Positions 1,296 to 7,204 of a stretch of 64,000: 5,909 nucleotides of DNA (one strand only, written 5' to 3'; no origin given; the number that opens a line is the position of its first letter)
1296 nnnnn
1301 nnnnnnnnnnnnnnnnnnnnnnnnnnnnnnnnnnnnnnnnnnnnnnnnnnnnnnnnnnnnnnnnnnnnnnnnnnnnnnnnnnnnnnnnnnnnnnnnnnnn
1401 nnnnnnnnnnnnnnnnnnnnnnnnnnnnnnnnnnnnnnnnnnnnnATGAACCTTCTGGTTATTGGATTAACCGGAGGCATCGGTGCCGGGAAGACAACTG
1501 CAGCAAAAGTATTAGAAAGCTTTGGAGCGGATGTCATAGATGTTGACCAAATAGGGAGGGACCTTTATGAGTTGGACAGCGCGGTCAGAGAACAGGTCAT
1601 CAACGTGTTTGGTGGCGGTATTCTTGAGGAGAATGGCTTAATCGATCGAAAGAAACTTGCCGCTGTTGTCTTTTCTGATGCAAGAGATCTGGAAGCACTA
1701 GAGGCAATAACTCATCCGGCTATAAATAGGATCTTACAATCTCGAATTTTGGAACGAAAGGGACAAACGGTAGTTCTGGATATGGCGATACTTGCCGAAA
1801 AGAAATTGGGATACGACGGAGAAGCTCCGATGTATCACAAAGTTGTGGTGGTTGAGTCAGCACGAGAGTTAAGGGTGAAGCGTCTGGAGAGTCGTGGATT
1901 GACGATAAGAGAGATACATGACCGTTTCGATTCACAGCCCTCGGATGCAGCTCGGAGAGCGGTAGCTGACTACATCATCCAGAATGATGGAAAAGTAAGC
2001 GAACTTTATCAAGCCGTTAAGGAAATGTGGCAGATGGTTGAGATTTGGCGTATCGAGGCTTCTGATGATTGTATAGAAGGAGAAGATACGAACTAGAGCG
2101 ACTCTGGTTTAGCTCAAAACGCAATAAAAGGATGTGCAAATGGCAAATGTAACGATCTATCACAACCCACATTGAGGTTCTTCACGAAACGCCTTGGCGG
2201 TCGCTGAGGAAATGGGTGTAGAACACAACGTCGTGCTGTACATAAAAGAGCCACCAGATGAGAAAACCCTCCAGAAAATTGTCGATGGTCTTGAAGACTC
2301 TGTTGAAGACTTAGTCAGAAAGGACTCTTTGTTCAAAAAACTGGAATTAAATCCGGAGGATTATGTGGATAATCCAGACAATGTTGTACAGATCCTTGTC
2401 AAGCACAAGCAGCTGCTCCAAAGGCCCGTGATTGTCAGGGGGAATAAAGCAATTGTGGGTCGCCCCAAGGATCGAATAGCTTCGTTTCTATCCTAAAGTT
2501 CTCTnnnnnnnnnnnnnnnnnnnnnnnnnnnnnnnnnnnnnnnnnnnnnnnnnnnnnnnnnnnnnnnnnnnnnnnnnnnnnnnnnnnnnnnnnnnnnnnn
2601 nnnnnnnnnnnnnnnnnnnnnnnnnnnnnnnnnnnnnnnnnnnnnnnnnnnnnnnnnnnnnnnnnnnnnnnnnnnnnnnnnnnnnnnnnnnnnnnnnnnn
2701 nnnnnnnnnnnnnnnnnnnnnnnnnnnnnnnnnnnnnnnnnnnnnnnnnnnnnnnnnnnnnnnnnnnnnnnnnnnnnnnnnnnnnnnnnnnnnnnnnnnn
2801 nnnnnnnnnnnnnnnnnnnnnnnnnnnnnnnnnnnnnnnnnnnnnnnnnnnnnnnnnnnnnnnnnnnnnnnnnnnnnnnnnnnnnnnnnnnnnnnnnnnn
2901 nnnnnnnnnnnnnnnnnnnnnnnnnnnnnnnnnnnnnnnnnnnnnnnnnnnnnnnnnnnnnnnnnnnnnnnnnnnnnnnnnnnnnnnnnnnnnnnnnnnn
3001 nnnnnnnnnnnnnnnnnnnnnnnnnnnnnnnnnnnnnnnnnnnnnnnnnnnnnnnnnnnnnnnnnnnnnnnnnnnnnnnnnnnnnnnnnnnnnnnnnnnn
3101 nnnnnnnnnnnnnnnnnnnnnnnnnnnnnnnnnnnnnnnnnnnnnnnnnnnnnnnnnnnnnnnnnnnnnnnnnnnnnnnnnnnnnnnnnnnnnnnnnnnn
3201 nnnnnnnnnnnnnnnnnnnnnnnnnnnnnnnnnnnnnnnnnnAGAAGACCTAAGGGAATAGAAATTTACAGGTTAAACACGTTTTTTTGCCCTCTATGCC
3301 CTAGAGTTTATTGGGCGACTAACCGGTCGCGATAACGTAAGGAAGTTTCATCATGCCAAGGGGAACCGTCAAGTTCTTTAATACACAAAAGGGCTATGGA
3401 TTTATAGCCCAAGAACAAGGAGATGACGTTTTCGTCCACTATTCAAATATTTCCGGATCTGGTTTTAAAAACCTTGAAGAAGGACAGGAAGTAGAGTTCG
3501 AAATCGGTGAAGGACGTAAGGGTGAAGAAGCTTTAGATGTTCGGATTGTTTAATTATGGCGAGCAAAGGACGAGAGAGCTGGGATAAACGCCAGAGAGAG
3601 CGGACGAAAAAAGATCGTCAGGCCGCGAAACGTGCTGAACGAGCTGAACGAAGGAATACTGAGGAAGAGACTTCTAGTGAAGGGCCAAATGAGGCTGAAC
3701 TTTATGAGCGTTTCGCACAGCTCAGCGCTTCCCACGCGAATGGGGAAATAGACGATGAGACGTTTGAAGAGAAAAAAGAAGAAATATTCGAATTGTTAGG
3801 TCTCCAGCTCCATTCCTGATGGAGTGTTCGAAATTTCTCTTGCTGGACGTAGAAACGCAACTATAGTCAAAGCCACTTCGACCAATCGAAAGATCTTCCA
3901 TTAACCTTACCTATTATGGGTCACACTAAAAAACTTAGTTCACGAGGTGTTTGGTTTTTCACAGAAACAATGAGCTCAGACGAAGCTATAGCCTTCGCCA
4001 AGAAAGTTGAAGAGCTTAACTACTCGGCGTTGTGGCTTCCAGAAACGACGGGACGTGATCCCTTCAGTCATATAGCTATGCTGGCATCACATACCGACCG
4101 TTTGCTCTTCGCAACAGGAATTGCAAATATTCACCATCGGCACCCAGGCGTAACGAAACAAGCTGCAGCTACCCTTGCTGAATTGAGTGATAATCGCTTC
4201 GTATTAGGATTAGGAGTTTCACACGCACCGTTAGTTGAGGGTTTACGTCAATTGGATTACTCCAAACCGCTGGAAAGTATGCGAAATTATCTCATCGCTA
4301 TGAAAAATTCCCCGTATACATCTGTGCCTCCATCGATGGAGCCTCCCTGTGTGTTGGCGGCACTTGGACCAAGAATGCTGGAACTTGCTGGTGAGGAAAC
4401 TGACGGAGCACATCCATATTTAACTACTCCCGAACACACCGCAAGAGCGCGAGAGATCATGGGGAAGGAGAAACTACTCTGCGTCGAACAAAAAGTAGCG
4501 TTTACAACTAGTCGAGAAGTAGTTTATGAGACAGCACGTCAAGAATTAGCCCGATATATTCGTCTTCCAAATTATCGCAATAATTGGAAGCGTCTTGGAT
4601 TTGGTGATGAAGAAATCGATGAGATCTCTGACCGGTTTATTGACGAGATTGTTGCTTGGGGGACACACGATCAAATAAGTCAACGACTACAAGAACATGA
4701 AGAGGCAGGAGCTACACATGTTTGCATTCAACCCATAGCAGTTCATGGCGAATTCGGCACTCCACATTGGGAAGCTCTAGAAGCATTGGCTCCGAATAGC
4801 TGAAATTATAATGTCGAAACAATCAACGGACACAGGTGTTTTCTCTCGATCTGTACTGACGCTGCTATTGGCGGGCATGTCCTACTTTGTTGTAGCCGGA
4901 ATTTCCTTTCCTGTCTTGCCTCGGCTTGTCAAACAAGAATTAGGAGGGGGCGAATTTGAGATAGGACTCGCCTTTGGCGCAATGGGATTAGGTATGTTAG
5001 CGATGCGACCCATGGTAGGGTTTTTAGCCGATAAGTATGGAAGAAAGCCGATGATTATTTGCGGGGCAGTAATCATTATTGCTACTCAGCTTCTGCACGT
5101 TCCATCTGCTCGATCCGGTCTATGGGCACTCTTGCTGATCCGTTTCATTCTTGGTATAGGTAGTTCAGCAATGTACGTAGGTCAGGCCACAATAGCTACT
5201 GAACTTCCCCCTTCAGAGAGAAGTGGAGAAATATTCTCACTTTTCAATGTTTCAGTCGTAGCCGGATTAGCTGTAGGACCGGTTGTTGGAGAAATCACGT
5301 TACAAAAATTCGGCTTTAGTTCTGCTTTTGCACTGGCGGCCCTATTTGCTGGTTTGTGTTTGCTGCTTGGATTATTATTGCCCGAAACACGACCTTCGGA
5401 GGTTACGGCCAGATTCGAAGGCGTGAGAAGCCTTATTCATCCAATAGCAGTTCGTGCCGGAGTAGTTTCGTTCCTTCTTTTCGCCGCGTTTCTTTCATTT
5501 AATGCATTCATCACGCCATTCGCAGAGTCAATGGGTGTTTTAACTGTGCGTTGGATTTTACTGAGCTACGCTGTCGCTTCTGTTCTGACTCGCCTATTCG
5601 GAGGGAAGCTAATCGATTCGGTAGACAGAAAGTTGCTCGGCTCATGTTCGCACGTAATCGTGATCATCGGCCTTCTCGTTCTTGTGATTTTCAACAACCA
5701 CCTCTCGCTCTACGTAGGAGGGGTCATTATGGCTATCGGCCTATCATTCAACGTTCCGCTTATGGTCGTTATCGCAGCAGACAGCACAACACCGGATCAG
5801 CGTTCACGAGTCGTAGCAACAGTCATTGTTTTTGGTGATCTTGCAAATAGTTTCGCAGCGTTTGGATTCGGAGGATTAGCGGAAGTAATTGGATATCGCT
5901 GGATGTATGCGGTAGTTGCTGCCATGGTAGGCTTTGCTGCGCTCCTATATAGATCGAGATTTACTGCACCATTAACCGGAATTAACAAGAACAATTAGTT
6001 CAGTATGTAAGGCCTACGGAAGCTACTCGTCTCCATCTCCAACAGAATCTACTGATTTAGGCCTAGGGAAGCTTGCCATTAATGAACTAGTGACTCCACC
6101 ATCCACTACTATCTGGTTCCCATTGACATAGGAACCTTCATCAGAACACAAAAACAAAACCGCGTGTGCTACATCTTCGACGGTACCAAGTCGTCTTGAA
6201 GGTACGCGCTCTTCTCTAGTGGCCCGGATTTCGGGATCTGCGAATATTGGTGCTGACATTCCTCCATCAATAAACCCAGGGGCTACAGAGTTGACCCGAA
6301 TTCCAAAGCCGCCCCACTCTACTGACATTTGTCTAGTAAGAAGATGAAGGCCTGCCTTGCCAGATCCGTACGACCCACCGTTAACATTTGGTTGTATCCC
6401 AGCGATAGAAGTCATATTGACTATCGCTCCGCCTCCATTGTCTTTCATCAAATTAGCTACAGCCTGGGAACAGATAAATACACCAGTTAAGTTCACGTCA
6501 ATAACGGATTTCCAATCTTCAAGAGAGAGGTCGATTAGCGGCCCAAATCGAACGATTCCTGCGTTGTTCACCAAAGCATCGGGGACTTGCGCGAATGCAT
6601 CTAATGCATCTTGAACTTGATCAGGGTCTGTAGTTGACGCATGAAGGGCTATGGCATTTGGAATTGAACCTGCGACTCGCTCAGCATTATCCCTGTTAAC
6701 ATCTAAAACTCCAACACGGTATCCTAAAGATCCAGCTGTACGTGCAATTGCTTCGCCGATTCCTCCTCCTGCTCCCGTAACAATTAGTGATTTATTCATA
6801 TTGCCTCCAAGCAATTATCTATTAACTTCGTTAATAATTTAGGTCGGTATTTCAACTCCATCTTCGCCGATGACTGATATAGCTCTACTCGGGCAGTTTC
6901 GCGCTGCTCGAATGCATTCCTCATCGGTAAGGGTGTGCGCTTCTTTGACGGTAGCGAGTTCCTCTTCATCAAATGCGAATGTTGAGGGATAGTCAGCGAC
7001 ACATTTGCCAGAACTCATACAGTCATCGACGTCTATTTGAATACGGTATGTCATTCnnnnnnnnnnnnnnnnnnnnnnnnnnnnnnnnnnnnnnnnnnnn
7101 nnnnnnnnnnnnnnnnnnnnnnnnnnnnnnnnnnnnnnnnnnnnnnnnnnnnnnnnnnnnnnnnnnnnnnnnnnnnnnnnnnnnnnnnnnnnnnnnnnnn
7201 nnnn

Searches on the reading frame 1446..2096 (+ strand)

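Call 48: search_protein_families(library=pfam, proteins=[window:1446-2096:+], max_evalue=0.001)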
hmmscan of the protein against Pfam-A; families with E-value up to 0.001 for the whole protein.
window:1446-2096:+ (216 aa): 3 families
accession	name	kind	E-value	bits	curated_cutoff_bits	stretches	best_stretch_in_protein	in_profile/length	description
PF01121.26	CoaE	-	7.4e-42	143.5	27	1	4-185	1-179/180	Dephospho-CoA kinase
PF13238.12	AAA_18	-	4e-05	24.5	29.4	1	6-162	1-123/128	AAA domain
PF13671.12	AAA_33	-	0.0001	23.1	27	1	6-153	2-121/143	AAA domain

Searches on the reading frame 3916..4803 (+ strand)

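Call 4: search_protein_families(library=pfam, proteins=[window:3916-4803:+], max_evalue=0.01)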
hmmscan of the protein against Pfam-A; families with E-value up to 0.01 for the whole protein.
window:3916-4803:+ (295 aa): 1 family
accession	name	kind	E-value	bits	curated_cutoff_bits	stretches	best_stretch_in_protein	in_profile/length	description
PF00296.26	Bac_luciferase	-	5.6e-37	128.2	27.9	1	19-268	20-314/314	Luciferase-like monooxygenase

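Call 5: search_protein_families(library=ncbifam, proteins=[window:3916-4803:+], max_evalue=0.01)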
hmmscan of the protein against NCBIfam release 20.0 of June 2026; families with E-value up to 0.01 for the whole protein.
window:3916-4803:+ (295 aa): 21 families
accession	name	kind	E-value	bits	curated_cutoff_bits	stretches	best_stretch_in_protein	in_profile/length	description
TIGR03620.1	F420_MSMEG_4141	subfamily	1e-85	287.5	219.8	1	8-288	2-276/280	TIGR03620 family F420-dependent LLM class oxidoreductase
TIGR03564.1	F420_MSMEG_4879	subfamily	1e-33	117.1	234.25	1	26-270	3-264/265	TIGR03564 family F420-dependent LLM class oxidoreductase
TIGR04024.1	F420_NP1902A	hypoth_equivalog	1.3e-30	106.3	345.4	1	19-129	12-122/330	TIGR04024 family LLM class F420-dependent oxidoreductase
TIGR03841.1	F420_Rv3093c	subfamily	1.7e-28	99.9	213.65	1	21-274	9-297/298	LLM class F420-dependent oxidoreductase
TIGR03559.1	F420_Rv3520c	subfamily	5.5e-27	94.7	335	1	21-126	12-117/325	LLM class F420-dependent oxidoreductase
TIGR03617.1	F420_MSMEG_2256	subfamily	2.7e-20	72.5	278.15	1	28-130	1-102/318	TIGR03617 family F420-dependent LLM class oxidoreductase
TIGR03857.1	F420_MSMEG_2249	hypoth_equivalog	1.3e-18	67.3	218.4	2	22-108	14-101/329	TIGR03857 family LLM class F420-dependent oxidoreductase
NF002619.0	PRK02271.1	equivalog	4.8e-18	65.5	276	1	22-128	14-120/329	5,10-methylenetetrahydromethanopterin reductase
TIGR03555.1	F420_mer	equivalog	6.1e-15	55.4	348.7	1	23-130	13-120/325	5,10-methylenetetrahydromethanopterin reductase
TIGR03619.1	F420_Rv2161c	subfamily_domain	7.8e-15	55.1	166.9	1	45-101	42-98/247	TIGR03619 family F420-dependent LLM class oxidoreductase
TIGR03621.1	F420_MSMEG_2516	subfamily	2.4e-14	53.2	213.15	1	19-163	11-171/295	TIGR03621 family F420-dependent LLM class oxidoreductase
TIGR03557.1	F420_G6P_family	subfamily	1.6e-11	43.9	210.4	1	43-101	41-102/316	TIGR03557 family F420-dependent LLM class oxidoreductase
TIGR03571.1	lucif_BA3436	subfamily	4.8e-11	42.5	303.9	1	19-101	28-121/304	TIGR03571 family LLM class oxidoreductase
TIGR03842.1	F420_CPS_4043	hypoth_equivalog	1.4e-09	37.5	295.45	1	17-166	8-168/329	TIGR03842 family LLM class F420-dependent oxidoreductase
TIGR03560.1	F420_Rv1855c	subfamily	2.7e-08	33.9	231.4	1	47-101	50-104/227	TIGR03560 family F420-dependent LLM class oxidoreductase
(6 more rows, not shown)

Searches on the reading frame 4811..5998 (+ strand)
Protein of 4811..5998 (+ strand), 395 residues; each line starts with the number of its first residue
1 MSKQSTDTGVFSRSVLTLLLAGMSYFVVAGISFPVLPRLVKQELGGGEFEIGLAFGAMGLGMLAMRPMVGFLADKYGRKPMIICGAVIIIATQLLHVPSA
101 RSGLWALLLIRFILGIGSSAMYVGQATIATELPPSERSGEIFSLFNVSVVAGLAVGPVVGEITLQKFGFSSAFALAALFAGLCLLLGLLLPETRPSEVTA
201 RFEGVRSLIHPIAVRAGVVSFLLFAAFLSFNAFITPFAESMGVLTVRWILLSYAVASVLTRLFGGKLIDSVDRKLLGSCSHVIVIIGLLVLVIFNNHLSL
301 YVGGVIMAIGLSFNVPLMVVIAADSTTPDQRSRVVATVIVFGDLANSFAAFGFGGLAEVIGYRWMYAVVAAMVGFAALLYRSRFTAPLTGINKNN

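Call 4: search_protein_families(library=pfam, proteins=[window:4811-5998:+], max_evalue=0.01)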
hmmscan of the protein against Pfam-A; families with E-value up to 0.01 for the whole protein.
window:4811-5998:+ (395 aa): 4 families
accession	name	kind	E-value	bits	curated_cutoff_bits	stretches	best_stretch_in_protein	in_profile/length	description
PF07690.21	MFS_1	-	4e-50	171.1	33.4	2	18-242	1-233/347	Major Facilitator Superfamily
PF00083.30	Sugar_tr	-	2.4e-18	66.7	22.3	2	49-193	46-194/452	Sugar (and other) transporter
PF13347.12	MFS_2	-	0.00028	20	27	1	13-171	223-388/427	MFS/sugar transport protein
PF06779.20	MFS_4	-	0.0014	18.5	26.3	1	85-377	64-359/364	Uncharacterised MFS-type transporter YbfB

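Call 5: search_protein_families(library=ncbifam, proteins=[window:4811-5998:+], max_evalue=0.01)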
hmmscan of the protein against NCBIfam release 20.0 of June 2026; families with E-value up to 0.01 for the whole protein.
window:4811-5998:+ (395 aa): 31 families (the best 25 are shown)
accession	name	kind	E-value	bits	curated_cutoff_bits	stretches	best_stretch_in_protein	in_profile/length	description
NF003477.0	PRK05122.1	subfamily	2.1e-28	99.2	374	1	14-378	18-385/404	MFS transporter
TIGR00880.1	2_A_01_02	superfamily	5.1e-26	91.5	131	2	54-191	3-138/141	multidrug resistance protein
NF009048.0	PRK12382.1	subfamily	2.9e-25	88.9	364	1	7-377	9-382/392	arabinose transporter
NF007782.0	PRK10473.1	subfamily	1.2e-17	64.1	417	1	36-347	26-342/394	MdtL family multidrug efflux MFS transporter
TIGR00900.1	2A0121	subfamily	1.5e-13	50.9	319.6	2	14-161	209-357/364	H+ Antiporter protein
TIGR00895.1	2A0115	subfamily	2.7e-13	49.6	418.55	1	9-215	17-217/398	aromatic acid/H+ symport family MFS transporter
TIGR00893.1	2A0114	subfamily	4.2e-13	49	395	1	40-190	20-168/399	D-galactonate transporter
TIGR00710.1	efflux_Bcr_CflA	subfamily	3.3e-12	46.5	200.9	1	51-228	42-218/385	Bcr/CflA family efflux MFS transporter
TIGR00879.1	SP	subfamily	2.9e-11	42.6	237.8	1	51-193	101-247/510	sugar porter family MFS transporter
NF008654.0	PRK11652.1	equivalog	1.3e-10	40.8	479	1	69-259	64-250/397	multidrug efflux MFS transporter EmrD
NF008963.0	PRK12307.1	equivalog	2.2e-09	37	637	1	38-186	42-183/426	MFS transporter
TIGR00711.1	efflux_EmrB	subfamily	3.1e-09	36.1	230.2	1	11-156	257-400/485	DHA2 family efflux MFS transporter permease subunit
TIGR00894.1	2A0114euk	subfamily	3.6e-09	35.7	626.45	1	52-196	79-224/465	Na(+)-dependent inorganic phosphate cotransporter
NF008314.0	PRK11102.1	equivalog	5.3e-09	35.8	303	1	32-231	29-227/396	Bcr/CflA family multidrug efflux MFS transporter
TIGR00881.1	2A0104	subfamily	1.6e-08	34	407.75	1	43-191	24-171/379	phosphoglycerate transporter protein PgtP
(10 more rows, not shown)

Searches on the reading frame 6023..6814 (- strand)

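Call 4: search_protein_families(library=pfam, proteins=[window:6023-6814:-], max_evalue=0.01)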
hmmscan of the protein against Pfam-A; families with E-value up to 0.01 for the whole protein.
window:6023-6814:- (263 aa): 6 families
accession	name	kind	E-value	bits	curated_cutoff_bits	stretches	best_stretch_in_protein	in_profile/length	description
PF13561.12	adh_short_C2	-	8.8e-60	202.6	27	1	14-242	1-236/236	Enoyl-(Acyl carrier protein) reductase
PF00106.31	adh_short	-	2.2e-48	164.8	26.6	1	10-193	3-193/195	short chain dehydrogenase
PF23441.1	SDR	-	6.1e-06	26.3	27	1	107-241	121-255/258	SDR-like rossmann domain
PF01370.27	Epimerase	-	1.7e-05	24.8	20.9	1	11-109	2-92/240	NAD dependent epimerase/dehydratase family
PF08659.16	KR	-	1.8e-05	25.2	22.6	1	11-162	4-162/180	KR domain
PF03435.24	Sacchrp_dh_NADP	-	0.00013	22.7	25.1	1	11-109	2-100/129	Saccharopine dehydrogenase NADP binding domain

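Call 5: search_protein_families(library=ncbifam, proteins=[window:6023-6814:-], max_evalue=0.01)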
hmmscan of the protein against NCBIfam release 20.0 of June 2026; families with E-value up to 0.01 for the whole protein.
window:6023-6814:- (263 aa): 232 families (the best 25 are shown)
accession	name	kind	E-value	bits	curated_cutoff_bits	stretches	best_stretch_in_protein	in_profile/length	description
NF005559.1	PRK07231.1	subfamily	7.4e-64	215.6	215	1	7-242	4-248/249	glucose 1-dehydrogenase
NF009466.0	PRK12826.1-2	subfamily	2.1e-57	194.4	222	1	6-242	2-245/248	3-oxoacyl-ACP reductase FabG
NF052558.1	MBtsdlDhBudC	equivalog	6.2e-56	189.7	270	1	7-244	3-244/250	meso-2,3-butanediol dehydrogenase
TIGR01830.1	3oxo_ACP_reduc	equivalog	2.2e-55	188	297.75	1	11-241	2-238/239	3-oxoacyl-[acyl-carrier-protein] reductase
NF004198.0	PRK05653.1-3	equivalog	3.1e-55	187.3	296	1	7-241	7-246/248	3-oxoacyl-ACP reductase FabG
NF004791.0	PRK06138.1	equivalog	4.7e-54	183.4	312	1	8-242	6-250/252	SDR family oxidoreductase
NF005067.0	PRK06484.1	equivalog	1.2e-51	175.9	713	1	8-246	274-516/524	short chain dehydrogenase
NF053701.1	CsHdxCHCADhChcB2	equivalog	3.7e-50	170.7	350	1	8-243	4-244/245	cis-4-hydroxycyclohexanecarboxylate dehydrogenase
NF005853.0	PRK07774.1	equivalog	1.4e-49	168.7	303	1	7-242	6-247/250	SDR family oxidoreductase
NF004197.0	PRK05653.1-1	equivalog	3e-48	164.6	332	1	7-242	7-247/249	3-oxoacyl-ACP reductase FabG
NF009384.0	PRK12743.1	equivalog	7.6e-48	162.9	264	1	5-242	4-248/258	SDR family oxidoreductase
NF009464.0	PRK12824.1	subfamily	4.9e-47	160.6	269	1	6-241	1-242/245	3-oxoacyl-ACP reductase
NF005309.0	PRK06841.1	subfamily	6.7e-47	160.1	286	1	7-242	15-253/255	GolD/DthD family dehydrogenase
NF006693.0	PRK09242.1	equivalog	1.5e-46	158.7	328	1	8-242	11-254/258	SDR family oxidoreductase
NF053807.1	RhamDHLra1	equivalog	1.6e-46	159.1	400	1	7-243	4-249/252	L-rhamnose 1-dehydrogenase Lra1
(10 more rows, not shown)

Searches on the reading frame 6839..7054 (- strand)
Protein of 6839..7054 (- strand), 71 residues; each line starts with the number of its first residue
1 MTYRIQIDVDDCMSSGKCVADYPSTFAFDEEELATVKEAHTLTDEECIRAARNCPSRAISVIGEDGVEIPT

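Call 48: search_protein_families(library=pfam, proteins=[window:6839-7054:-], max_evalue=0.001)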
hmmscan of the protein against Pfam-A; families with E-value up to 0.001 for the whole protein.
window:6839-7054:- (71 aa): 3 families
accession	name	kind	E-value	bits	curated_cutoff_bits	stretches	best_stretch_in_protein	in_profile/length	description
PF13459.11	Fer4_15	-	3.7e-08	34.4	22.4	1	5-61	1-66/66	4Fe-4S single cluster domain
PF13370.11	Fer4_13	-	1.5e-07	32.5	24.5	1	7-61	1-58/58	4Fe-4S single cluster domain of Ferredoxin I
PF06902.16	Fer4_19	-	0.00025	21.4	24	1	5-62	8-62/64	Divergent 4Fe-4S mono-cluster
